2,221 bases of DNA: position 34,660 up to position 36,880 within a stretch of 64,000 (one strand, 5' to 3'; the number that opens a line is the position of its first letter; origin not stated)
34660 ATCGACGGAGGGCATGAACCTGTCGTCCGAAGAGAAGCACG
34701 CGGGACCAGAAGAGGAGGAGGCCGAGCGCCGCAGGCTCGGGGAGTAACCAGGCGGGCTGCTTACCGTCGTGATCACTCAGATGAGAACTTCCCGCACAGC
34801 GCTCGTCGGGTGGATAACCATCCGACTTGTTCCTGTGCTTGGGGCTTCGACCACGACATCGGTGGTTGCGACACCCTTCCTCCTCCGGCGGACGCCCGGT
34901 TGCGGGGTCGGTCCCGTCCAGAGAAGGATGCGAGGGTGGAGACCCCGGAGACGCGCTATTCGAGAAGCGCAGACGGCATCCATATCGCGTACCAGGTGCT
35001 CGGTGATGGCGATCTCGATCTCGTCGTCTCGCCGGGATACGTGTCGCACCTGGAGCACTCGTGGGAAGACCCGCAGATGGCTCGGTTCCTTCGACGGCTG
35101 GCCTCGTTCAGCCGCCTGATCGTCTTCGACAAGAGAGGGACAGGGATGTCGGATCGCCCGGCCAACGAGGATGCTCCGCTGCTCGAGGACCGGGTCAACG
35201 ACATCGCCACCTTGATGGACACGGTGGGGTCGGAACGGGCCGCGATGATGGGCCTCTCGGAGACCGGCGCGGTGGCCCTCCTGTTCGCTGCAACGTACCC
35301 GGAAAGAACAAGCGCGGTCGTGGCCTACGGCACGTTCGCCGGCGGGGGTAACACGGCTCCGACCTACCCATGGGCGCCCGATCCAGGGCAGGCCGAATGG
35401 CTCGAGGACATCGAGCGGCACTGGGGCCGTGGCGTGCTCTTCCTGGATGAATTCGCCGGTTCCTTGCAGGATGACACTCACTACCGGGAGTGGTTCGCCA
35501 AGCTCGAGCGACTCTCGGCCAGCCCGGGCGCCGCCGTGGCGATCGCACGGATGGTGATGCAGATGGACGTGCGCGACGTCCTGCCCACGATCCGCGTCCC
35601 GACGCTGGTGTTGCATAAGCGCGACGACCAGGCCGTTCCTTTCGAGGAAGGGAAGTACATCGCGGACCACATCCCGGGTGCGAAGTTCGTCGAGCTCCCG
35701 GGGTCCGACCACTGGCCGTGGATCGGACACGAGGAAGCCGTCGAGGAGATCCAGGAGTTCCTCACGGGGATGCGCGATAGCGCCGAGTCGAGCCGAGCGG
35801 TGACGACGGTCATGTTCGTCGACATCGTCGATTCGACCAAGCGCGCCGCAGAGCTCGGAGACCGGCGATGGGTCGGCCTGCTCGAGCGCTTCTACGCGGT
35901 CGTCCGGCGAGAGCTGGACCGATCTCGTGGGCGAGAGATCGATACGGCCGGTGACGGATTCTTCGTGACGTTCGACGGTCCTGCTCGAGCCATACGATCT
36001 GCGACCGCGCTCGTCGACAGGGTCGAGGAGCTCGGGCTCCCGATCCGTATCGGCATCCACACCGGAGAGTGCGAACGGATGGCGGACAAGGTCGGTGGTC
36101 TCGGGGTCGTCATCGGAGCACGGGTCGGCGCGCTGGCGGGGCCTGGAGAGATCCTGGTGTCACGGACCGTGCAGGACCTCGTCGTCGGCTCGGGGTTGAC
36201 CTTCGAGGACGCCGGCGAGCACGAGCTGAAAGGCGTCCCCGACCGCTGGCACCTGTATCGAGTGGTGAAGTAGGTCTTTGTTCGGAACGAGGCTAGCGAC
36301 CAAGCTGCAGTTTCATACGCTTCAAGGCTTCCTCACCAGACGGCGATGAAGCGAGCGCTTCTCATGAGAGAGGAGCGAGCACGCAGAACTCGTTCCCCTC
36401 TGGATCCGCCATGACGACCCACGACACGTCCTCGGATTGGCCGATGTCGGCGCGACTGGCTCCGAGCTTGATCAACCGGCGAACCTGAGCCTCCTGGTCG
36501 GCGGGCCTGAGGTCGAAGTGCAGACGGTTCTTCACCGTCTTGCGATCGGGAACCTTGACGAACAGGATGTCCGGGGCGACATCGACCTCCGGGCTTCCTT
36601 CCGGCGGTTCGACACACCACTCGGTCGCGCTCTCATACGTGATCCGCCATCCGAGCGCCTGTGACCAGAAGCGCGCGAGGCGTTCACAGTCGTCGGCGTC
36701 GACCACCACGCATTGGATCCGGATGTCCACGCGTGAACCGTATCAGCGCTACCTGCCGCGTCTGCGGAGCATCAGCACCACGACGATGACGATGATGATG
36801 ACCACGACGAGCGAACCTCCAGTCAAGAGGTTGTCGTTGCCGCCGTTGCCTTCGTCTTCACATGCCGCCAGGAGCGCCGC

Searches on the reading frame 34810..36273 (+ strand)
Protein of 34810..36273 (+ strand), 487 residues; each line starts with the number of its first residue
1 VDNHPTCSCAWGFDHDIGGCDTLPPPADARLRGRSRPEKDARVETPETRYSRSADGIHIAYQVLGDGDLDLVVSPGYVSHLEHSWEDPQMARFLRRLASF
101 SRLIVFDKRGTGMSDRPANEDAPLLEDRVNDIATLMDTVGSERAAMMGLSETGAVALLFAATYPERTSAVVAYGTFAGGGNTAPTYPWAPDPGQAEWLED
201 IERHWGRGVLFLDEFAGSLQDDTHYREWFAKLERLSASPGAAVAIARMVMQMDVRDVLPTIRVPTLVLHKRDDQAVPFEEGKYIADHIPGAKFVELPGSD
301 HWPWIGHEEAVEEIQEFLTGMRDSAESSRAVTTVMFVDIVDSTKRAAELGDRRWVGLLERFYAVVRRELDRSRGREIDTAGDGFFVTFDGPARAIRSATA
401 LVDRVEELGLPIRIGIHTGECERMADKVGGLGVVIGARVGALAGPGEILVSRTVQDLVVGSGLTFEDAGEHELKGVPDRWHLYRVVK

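Call 63: search_protein_families(library=pfam, max_evalue=0.001, proteins=[window:34810-36273:+])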
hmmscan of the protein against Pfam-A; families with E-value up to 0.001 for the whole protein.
window:34810-36273:+ (487 aa): 5 families
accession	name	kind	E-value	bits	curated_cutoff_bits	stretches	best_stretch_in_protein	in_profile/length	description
PF12697.13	Abhydrolase_6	-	1.1e-12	49.5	26.3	1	75-312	5-215/217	Alpha/beta hydrolase family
PF00561.26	Abhydrolase_1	-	1.5e-12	48.2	25.8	1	100-187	27-108/245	alpha/beta hydrolase fold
PF00211.25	Guanylate_cyc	-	2.8e-11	43.8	21.9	1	332-479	9-175/183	Adenylate and Guanylate cyclase catalytic domain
PF12146.15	Hydrolase_4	-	1.3e-10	41.4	27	1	103-291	34-222/239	Serine aminopeptidase, S33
PF08386.16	Abhydrolase_4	-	0.00059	20.4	21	0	262-319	34-92/103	TAP-like protein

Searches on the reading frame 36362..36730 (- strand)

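Call 63: search_protein_families(library=pfam, max_evalue=0.001, proteins=[window:36362-36730:-])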
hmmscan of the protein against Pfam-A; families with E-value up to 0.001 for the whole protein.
window:36362-36730:- (122 aa): 1 family
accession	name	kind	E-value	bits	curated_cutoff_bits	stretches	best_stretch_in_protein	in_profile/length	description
PF18029.7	Glyoxalase_6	-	4.2e-32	111.4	23.6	1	8-118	2-106/106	Glyoxalase-like domain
